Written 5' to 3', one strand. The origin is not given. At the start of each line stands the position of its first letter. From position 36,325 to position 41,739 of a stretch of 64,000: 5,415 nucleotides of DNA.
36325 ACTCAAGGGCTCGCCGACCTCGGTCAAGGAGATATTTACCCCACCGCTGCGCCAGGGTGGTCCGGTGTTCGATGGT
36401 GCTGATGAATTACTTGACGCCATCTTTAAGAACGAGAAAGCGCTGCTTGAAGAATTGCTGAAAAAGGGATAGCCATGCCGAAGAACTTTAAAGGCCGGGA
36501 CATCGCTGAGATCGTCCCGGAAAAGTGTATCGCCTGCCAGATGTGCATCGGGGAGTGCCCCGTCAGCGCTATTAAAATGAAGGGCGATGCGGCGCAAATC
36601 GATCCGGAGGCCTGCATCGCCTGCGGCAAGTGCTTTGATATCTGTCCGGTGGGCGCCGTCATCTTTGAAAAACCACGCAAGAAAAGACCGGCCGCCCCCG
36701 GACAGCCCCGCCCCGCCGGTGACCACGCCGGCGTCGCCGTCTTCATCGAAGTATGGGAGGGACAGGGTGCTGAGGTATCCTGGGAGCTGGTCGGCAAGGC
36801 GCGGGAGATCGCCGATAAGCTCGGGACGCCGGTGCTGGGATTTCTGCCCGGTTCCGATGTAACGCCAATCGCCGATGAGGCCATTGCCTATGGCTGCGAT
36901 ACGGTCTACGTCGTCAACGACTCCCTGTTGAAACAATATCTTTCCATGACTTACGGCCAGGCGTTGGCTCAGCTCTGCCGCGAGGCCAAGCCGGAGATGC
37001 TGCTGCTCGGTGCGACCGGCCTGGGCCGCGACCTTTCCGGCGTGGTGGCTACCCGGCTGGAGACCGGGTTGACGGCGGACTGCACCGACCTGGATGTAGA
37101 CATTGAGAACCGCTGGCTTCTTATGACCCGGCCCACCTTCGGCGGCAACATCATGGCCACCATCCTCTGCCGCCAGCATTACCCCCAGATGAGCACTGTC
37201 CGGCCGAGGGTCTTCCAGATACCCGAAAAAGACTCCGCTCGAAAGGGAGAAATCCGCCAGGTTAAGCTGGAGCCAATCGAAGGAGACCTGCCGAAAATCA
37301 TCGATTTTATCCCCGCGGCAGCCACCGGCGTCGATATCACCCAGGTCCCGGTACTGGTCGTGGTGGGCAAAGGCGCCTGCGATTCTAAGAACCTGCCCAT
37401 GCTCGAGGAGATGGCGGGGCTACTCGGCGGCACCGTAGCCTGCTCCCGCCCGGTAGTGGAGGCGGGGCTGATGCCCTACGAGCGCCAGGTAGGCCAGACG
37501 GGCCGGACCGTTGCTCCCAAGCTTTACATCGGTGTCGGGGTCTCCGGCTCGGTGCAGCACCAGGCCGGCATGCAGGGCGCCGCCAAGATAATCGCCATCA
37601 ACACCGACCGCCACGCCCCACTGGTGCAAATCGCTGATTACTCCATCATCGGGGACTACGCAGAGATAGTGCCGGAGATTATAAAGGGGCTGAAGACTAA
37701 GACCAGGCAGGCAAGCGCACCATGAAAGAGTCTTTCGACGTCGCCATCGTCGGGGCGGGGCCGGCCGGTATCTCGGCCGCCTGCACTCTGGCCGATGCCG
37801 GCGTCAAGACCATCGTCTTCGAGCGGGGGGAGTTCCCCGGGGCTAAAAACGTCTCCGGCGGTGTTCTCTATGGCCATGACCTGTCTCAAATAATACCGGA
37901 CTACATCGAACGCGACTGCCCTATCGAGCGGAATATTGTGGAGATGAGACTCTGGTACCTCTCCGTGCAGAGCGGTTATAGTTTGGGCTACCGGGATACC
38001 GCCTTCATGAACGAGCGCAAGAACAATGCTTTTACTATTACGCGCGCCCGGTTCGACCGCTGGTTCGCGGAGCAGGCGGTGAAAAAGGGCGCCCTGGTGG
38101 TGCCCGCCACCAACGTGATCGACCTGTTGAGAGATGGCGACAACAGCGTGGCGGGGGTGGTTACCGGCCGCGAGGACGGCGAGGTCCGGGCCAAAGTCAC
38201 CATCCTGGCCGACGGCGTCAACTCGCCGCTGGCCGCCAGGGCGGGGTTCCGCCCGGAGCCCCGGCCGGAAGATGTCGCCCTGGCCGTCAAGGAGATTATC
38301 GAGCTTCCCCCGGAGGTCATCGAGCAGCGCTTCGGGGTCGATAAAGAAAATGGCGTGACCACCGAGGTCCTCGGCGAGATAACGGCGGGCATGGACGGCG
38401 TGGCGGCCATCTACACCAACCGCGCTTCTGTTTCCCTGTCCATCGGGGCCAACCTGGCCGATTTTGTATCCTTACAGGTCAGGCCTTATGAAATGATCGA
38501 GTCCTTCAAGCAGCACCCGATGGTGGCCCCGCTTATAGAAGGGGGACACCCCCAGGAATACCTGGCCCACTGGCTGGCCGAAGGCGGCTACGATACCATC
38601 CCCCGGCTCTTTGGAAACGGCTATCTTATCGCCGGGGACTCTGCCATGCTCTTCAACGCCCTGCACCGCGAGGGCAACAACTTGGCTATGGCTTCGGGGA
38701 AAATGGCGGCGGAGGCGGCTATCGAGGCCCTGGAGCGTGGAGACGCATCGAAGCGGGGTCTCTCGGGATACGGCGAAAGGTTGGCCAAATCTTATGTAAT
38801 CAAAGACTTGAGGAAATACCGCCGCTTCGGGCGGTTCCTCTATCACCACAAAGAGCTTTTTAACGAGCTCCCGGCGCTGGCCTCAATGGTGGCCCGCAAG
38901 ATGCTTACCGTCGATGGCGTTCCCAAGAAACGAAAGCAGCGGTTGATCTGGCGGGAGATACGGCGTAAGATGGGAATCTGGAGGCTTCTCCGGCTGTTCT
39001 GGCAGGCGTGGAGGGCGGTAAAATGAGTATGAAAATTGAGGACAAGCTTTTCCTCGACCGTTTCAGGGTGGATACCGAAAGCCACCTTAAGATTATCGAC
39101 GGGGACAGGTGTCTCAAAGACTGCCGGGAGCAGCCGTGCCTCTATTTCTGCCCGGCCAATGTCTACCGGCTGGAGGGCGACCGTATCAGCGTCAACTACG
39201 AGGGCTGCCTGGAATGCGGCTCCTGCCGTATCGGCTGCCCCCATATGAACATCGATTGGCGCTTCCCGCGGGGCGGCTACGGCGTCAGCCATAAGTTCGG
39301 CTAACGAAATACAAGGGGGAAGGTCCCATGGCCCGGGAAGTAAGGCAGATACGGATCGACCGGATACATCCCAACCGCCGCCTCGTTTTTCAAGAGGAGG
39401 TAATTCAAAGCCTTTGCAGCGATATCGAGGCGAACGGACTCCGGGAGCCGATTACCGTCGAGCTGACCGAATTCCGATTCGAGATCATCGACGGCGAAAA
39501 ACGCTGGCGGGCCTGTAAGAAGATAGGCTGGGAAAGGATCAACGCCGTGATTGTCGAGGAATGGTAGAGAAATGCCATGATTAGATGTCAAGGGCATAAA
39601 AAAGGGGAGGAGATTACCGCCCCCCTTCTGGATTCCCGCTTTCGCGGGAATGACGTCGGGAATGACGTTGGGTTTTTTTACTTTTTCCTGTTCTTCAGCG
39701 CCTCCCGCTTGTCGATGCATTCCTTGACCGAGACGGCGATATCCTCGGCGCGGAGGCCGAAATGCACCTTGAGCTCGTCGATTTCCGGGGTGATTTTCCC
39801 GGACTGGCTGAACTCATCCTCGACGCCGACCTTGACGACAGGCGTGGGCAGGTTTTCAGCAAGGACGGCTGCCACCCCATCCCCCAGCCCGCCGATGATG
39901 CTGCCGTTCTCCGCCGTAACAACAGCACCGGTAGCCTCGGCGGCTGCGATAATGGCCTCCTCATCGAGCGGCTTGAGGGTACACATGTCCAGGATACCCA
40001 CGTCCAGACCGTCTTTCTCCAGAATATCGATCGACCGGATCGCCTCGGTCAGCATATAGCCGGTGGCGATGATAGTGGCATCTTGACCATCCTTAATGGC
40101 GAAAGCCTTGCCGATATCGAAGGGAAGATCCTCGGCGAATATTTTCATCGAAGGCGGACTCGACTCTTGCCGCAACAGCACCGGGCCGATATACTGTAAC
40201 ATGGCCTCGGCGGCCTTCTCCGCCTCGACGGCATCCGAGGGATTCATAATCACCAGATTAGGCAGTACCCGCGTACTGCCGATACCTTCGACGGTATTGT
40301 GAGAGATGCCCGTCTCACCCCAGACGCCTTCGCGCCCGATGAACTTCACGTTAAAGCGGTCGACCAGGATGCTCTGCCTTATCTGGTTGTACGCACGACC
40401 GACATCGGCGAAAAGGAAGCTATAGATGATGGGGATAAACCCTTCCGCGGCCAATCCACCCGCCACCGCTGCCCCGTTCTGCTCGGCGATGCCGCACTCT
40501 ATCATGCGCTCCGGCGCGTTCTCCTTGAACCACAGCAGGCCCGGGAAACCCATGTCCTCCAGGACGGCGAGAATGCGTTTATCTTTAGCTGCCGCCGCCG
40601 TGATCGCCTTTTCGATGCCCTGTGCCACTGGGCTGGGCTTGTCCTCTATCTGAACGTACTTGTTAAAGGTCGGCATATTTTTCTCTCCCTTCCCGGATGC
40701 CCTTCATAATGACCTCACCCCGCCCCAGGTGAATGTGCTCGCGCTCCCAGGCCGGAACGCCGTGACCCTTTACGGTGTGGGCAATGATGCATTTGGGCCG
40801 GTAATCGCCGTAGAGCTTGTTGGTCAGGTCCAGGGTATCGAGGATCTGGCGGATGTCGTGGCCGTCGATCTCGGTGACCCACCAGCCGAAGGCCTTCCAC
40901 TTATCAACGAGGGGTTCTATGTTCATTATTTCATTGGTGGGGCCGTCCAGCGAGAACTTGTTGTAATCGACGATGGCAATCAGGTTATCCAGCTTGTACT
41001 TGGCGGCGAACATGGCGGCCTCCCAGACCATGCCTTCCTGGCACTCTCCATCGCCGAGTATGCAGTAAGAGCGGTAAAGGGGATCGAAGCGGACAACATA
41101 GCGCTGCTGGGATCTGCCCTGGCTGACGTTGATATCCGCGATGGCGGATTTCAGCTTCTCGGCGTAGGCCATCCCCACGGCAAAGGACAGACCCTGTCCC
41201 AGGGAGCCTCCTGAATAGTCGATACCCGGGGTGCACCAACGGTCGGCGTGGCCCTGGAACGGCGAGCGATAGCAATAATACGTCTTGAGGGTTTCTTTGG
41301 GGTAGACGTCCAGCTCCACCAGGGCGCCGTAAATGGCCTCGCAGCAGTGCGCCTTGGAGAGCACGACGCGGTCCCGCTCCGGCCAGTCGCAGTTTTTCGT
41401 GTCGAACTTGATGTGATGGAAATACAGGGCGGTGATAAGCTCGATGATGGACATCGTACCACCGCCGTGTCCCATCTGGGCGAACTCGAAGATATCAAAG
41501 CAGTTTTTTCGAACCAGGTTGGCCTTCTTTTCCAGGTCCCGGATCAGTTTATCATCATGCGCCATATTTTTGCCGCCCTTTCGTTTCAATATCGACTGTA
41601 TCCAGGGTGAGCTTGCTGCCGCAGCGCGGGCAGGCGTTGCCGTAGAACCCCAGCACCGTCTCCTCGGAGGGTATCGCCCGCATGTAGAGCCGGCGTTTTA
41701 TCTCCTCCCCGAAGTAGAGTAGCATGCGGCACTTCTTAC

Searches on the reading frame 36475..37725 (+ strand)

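Call 24: search_protein_families(library=pfam, proteins=[window:36475-37725:+], max_evalue=0.001)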
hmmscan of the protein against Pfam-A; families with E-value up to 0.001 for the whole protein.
window:36475-37725:+ (416 aa): 13 families
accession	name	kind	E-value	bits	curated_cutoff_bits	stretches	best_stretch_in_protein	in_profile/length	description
PF01012.27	ETF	-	5.5e-44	150.6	26.7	1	89-266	3-179/181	Electron transfer flavoprotein domain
PF00766.25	ETF_alpha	-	3.6e-30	104.2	27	1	287-367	1-81/81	Electron transfer flavoprotein FAD-binding domain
PF00037.32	Fer4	-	1.7e-12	47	21.1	2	41-62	2-23/24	4Fe-4S binding domain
PF12838.12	Fer4_7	-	1.4e-09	38.7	27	1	17-61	1-52/52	4Fe-4S dicluster domain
PF12837.12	Fer4_6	-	2.2e-09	37.3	25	1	40-61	2-23/24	4Fe-4S binding domain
PF13237.11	Fer4_10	-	2e-08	34.5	25.5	1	13-58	4-53/53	4Fe-4S dicluster domain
PF14697.11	Fer4_21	-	3.5e-08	33.9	35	1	11-61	1-56/59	4Fe-4S dicluster domain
PF12797.12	Fer4_2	-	2.7e-07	30.5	24.5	1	42-59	5-22/22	4Fe-4S binding domain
PF13187.11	Fer4_9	-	3.4e-07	30.6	27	1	17-61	1-51/52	4Fe-4S dicluster domain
PF12800.12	Fer4_4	-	9.1e-07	29.1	24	0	44-60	1-17/17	4Fe-4S binding domain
PF13484.11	Fer4_16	-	6.2e-06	27.3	30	0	17-48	1-30/66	4Fe-4S double cluster binding domain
PF25160.1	LdpA_Fe-S-bd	-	0.00013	22.1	27.6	1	22-62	7-43/49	LdpA Fe-S cluster-binding domain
PF13183.11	Fer4_8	-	0.00023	22.1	27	0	45-74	3-32/68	4Fe-4S dicluster domain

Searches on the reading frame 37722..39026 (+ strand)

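Call 24: search_protein_families(library=pfam, proteins=[window:37722-39026:+], max_evalue=0.001)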
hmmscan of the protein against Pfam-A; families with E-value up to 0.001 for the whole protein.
window:37722-39026:+ (434 aa): 11 families
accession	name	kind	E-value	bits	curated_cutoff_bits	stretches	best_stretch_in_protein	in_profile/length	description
PF01266.30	DAO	-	5.3e-15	56.2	27.9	2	6-53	1-50/353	FAD dependent oxidoreductase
PF01494.25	FAD_binding_3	-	1.2e-14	54.7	22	2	5-35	2-32/349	FAD binding domain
PF12831.13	FAD_oxidored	-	3.6e-10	40.1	27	1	6-165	1-145/416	FAD dependent oxidoreductase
PF00890.30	FAD_binding_2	-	1.9e-08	34.4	20.4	1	6-49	1-45/414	FAD binding domain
PF01946.23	Thi4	-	4.2e-08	33.1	26.2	1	5-50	18-64/235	Thi4 family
PF13450.12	NAD_binding_8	-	1.9e-06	28.5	21.9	1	9-41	1-33/68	NAD(P)-binding Rossmann-like domain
PF07992.20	Pyr_redox_2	-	2.1e-06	27.8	26.1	1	5-41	1-38/291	Pyridine nucleotide-disulphide oxidoreductase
PF01134.28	GIDA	-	2.7e-06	27.1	22.1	1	6-33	1-28/391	Glucose inhibited division protein A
PF03486.20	HI0933_like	-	7.3e-06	26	50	1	6-47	2-44/244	HI0933-like protein Rossmann domain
PF13738.12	Pyr_redox_3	-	0.0001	22.1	30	1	9-37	2-31/305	Pyridine nucleotide-disulphide oxidoreductase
PF00070.33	Pyr_redox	-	0.00016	22.5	22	0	7-38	2-33/82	Pyridine nucleotide-disulphide oxidoreductase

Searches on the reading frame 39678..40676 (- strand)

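Call 25: search_protein_families(library=pfam, proteins=[window:39678-40676:-], max_evalue=0.001)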
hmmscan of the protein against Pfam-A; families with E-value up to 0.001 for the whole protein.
window:39678-40676:- (332 aa): 3 families
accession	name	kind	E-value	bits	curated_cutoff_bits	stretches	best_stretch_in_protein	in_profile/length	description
PF02780.25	Transketolase_C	-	1e-25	90.5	25.9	1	189-313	1-124/124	Transketolase, C-terminal domain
PF02779.29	Transket_pyr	-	2.9e-21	76.3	27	1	18-169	6-166/174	Transketolase, pyrimidine binding domain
PF17147.9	PFOR_II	-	0.00011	22.9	27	1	199-275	2-81/102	Pyruvate:ferredoxin oxidoreductase core domain II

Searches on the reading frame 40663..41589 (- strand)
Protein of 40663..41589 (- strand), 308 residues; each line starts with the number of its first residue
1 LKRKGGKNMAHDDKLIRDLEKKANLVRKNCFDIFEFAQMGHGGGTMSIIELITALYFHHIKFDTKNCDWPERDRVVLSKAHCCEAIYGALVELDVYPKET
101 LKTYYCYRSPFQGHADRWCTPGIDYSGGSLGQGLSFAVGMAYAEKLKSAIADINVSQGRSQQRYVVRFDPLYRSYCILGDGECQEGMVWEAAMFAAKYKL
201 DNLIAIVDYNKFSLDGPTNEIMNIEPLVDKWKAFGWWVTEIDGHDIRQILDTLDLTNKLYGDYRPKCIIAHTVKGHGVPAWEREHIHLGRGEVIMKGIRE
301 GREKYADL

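Call 25: search_protein_families(library=pfam, proteins=[window:40663-41589:-], max_evalue=0.001)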
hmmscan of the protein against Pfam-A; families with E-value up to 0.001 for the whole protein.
window:40663-41589:- (308 aa): 3 families
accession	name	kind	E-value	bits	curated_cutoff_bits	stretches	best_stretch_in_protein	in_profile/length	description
PF00456.26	Transketolase_N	-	6.2e-44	150.8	22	1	22-285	5-256/334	Transketolase, thiamine diphosphate binding domain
PF00676.26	E1_dh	-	7.4e-05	22.3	22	1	174-248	126-199/300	Dehydrogenase E1 component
PF13292.11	DXP_synthase_N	-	0.00018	21.3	21.2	0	173-215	135-176/274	1-deoxy-D-xylulose-5-phosphate synthase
